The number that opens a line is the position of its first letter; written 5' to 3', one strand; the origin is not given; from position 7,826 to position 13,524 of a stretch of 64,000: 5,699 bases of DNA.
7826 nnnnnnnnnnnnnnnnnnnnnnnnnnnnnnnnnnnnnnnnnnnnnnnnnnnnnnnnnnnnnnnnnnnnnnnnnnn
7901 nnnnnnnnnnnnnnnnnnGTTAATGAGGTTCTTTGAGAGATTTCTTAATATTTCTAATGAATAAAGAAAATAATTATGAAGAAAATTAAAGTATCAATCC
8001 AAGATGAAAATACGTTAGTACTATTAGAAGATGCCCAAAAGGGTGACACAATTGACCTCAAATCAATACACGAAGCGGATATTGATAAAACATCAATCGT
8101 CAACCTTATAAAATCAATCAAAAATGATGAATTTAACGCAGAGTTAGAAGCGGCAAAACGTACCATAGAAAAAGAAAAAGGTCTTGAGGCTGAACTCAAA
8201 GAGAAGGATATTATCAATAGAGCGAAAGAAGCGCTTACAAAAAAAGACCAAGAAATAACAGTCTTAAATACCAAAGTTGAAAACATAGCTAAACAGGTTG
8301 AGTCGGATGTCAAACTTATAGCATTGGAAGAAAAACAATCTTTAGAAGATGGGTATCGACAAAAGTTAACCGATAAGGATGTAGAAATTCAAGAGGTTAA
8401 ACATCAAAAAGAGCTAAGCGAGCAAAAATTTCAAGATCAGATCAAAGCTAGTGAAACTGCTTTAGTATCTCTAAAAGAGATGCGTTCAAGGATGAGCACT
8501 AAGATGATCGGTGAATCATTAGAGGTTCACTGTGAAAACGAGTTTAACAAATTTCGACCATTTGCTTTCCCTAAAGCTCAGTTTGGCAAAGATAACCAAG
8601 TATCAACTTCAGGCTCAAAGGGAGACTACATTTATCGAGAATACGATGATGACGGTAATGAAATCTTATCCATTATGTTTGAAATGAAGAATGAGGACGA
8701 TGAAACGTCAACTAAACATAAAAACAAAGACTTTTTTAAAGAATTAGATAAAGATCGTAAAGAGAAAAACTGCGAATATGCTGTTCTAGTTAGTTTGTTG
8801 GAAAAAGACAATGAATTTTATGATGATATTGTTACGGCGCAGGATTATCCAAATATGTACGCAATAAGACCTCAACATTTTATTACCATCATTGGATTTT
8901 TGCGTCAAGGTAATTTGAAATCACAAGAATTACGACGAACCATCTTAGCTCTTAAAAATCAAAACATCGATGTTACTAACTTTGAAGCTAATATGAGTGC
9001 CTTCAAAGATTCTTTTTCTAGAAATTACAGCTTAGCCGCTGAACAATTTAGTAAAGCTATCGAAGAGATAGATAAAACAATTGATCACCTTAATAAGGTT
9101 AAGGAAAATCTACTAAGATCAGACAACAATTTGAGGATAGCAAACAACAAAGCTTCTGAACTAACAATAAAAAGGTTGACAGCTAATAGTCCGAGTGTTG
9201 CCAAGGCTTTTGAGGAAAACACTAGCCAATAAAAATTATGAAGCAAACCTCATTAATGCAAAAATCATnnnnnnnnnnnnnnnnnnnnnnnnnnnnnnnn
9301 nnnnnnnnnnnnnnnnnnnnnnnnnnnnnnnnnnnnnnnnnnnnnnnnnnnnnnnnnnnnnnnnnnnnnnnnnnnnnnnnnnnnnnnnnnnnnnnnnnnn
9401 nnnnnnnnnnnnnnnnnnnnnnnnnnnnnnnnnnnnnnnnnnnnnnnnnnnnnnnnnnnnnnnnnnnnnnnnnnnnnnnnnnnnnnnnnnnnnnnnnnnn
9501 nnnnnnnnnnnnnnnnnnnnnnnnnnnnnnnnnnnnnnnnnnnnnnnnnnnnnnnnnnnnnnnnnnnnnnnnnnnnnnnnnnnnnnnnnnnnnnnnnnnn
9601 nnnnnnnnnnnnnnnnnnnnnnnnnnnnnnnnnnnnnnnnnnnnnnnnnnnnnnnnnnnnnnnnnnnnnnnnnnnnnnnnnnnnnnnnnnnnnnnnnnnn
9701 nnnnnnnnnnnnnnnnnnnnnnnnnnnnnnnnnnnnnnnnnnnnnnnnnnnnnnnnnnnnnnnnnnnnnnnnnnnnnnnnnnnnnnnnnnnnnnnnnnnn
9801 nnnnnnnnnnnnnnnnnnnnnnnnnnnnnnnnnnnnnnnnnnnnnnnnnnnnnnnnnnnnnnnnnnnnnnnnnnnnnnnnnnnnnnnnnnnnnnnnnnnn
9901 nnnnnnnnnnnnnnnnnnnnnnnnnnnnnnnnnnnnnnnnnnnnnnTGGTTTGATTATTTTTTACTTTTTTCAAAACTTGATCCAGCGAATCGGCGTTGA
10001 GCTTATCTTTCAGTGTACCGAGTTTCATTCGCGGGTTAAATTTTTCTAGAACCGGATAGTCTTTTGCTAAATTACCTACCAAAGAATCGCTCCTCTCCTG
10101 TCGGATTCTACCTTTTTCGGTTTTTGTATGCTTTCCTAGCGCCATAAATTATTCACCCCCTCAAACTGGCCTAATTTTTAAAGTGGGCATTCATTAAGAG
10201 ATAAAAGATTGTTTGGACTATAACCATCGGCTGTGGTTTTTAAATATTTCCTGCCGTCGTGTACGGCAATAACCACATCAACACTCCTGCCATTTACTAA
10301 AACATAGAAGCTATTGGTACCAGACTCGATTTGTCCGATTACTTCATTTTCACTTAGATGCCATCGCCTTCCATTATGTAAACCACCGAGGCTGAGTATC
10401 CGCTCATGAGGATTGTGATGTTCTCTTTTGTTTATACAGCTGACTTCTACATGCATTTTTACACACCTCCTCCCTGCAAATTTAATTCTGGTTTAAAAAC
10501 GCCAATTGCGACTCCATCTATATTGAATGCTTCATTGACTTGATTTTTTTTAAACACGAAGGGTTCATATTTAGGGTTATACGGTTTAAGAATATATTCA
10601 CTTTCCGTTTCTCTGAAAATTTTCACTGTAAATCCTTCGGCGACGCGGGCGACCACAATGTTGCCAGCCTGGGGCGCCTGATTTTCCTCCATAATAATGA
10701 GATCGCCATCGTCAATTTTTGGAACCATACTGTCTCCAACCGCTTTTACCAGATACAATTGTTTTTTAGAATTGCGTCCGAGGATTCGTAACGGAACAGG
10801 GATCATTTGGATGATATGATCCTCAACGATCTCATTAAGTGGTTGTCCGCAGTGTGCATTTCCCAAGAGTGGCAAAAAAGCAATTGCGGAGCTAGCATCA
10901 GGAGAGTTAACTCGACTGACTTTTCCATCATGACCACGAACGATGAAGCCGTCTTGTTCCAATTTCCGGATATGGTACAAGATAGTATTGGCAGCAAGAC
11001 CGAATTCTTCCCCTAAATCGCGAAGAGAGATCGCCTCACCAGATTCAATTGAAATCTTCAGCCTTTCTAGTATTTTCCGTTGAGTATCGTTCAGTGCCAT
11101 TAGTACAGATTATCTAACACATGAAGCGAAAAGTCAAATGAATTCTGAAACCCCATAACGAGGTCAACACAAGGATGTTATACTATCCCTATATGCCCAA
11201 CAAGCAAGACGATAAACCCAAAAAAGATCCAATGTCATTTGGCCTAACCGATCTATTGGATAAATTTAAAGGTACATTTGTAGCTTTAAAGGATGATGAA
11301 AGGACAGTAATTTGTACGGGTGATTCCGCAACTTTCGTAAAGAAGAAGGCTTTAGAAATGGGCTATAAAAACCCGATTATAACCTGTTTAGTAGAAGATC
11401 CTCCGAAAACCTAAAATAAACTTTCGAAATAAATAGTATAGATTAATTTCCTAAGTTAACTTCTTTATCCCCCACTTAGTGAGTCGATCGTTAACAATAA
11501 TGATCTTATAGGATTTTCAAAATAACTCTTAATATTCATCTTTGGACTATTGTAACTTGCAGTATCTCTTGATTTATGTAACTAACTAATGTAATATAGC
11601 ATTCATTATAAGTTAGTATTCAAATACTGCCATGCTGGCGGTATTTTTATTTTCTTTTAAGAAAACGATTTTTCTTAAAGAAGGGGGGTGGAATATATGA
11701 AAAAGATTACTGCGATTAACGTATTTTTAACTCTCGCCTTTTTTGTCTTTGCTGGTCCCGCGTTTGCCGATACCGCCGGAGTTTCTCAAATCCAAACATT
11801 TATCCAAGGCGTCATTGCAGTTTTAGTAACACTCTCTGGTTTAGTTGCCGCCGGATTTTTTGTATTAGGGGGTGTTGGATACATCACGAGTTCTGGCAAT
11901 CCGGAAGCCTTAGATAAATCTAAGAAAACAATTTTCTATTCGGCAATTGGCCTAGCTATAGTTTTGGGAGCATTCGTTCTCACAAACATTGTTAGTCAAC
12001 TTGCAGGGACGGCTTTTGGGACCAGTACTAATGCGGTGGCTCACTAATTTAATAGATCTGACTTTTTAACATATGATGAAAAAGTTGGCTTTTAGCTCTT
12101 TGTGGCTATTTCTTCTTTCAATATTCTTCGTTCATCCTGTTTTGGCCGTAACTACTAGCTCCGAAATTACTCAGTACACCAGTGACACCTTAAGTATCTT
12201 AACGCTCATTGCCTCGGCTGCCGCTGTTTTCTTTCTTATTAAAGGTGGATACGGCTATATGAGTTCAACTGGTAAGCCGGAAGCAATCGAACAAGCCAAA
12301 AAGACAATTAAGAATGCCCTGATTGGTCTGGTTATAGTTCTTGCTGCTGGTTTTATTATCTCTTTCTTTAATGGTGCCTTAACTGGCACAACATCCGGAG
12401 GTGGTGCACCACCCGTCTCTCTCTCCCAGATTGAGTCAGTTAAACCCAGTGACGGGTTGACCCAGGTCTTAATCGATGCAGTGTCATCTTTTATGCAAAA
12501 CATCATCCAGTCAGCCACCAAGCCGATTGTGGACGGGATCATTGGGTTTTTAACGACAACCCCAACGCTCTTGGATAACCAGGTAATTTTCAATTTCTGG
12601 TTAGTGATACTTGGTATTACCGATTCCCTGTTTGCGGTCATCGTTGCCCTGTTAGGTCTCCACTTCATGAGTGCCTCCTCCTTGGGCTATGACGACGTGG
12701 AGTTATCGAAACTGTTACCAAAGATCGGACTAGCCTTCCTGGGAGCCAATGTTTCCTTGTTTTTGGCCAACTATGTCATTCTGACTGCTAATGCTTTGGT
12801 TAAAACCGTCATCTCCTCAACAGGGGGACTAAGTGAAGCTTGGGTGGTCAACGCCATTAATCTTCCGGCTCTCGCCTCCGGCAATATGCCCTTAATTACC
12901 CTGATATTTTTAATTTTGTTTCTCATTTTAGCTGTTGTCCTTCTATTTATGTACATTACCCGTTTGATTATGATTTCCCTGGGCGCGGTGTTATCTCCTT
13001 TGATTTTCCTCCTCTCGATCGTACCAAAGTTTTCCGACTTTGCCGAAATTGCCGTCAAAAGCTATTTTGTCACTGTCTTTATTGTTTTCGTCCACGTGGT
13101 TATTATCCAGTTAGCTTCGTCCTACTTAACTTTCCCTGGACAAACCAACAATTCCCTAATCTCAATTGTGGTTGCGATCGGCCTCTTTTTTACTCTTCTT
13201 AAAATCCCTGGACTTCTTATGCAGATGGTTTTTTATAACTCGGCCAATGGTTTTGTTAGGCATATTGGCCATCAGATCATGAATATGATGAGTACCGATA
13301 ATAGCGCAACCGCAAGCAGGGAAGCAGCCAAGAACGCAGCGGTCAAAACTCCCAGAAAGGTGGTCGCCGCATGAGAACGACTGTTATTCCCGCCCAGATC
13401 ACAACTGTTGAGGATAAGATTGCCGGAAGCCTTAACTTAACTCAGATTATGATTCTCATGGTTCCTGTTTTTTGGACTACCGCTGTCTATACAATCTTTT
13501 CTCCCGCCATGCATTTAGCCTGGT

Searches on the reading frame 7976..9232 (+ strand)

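Call 29: search_protein_families(library=pfam, proteins=[window:7976-9232:+], max_evalue=0.001)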
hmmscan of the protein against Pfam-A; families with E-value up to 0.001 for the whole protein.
window:7976-9232:+ (418 aa): 1 family
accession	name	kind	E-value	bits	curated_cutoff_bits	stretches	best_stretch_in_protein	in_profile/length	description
PF09903.14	DUF2130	-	8.8e-76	255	26.7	1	147-403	3-254/255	Uncharacterized protein conserved in bacteria (DUF2130)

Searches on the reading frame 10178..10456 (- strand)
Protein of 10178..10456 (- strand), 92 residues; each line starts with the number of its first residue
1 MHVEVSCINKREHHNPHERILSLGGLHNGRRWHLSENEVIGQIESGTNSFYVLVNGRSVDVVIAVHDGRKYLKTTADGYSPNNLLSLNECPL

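Call 29: search_protein_families(library=pfam, proteins=[window:10178-10456:-], max_evalue=0.001)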
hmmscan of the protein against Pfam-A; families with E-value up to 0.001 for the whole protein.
window:10178-10456:- (92 aa): 1 family
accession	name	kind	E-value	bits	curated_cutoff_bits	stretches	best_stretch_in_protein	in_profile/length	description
PF13031.12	DUF3892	-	8.8e-16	58.6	22.3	1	5-87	2-70/71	Protein of unknown function (DUF3892)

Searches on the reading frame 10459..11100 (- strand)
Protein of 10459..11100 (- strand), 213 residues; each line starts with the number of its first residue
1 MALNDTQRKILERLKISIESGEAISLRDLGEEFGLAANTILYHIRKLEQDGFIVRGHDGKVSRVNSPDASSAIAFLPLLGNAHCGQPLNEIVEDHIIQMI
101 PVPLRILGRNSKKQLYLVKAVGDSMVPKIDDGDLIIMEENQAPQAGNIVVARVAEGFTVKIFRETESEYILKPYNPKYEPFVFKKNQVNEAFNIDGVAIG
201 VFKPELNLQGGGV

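Call 17: search_protein_families(library=pfam, proteins=[window:10459-11100:-], max_evalue=0.001)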
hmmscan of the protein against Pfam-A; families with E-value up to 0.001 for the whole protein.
window:10459-11100:- (213 aa): 6 families
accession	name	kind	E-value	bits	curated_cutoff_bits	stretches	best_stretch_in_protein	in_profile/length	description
PF00717.28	Peptidase_S24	-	4.6e-22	78.3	23.3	1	77-197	1-114/116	Peptidase S24-like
PF13412.12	HTH_24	-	1.3e-08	34.7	21.9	1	3-53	1-47/48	Winged helix-turn-helix DNA-binding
PF12840.13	HTH_20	-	1.9e-07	31.4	27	1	3-53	2-48/51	Helix-turn-helix domain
PF01726.22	LexA_DNA_bind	-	4.3e-05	23.7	23.7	1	3-55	4-58/65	LexA DNA binding domain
PF01047.28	MarR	-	0.00012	22.3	24.6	1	18-58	12-52/59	MarR family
PF04967.18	HTH_10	-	0.00077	19.7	23.1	0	23-49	23-49/53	HTH DNA binding domain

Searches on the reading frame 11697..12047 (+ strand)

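Call 67: search_protein_families(library=pfam, proteins=[window:11697-12047:+], max_evalue=0.001)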
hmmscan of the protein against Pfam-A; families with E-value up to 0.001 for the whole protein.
window:11697-12047:+ (116 aa): 2 families
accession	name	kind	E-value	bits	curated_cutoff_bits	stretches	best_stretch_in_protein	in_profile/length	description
PF18895.5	T4SS_pilin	-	1.4e-09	38.3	26.6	1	29-98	2-70/71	Type IV secretion system pilin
PF04956.18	TrbC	-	1.5e-07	31.9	27.9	1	3-92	9-91/98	TrbC/VIRB2 pilin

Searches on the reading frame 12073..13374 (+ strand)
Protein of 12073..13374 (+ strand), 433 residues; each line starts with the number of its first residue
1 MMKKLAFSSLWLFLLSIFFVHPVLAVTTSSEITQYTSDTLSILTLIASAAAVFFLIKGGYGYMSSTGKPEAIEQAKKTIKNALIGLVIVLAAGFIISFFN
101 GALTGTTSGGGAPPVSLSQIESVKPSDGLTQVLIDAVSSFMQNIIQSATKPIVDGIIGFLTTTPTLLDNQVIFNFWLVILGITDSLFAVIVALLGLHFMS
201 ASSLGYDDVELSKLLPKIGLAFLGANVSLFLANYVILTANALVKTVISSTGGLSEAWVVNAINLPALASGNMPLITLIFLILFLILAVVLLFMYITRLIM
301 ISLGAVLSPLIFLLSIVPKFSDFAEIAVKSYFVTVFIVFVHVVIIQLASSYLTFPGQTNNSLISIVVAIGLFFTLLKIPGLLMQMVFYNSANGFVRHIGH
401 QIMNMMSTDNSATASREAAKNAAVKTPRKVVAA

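Call 29: search_protein_families(library=pfam, proteins=[window:12073-13374:+], max_evalue=0.001)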
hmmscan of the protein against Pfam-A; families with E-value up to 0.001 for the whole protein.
window:12073-13374:+ (433 aa): 1 family
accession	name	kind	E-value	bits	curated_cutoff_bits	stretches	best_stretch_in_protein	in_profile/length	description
PF18895.5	T4SS_pilin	-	2.6e-12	47.1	26.6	1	29-99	2-71/71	Type IV secretion system pilin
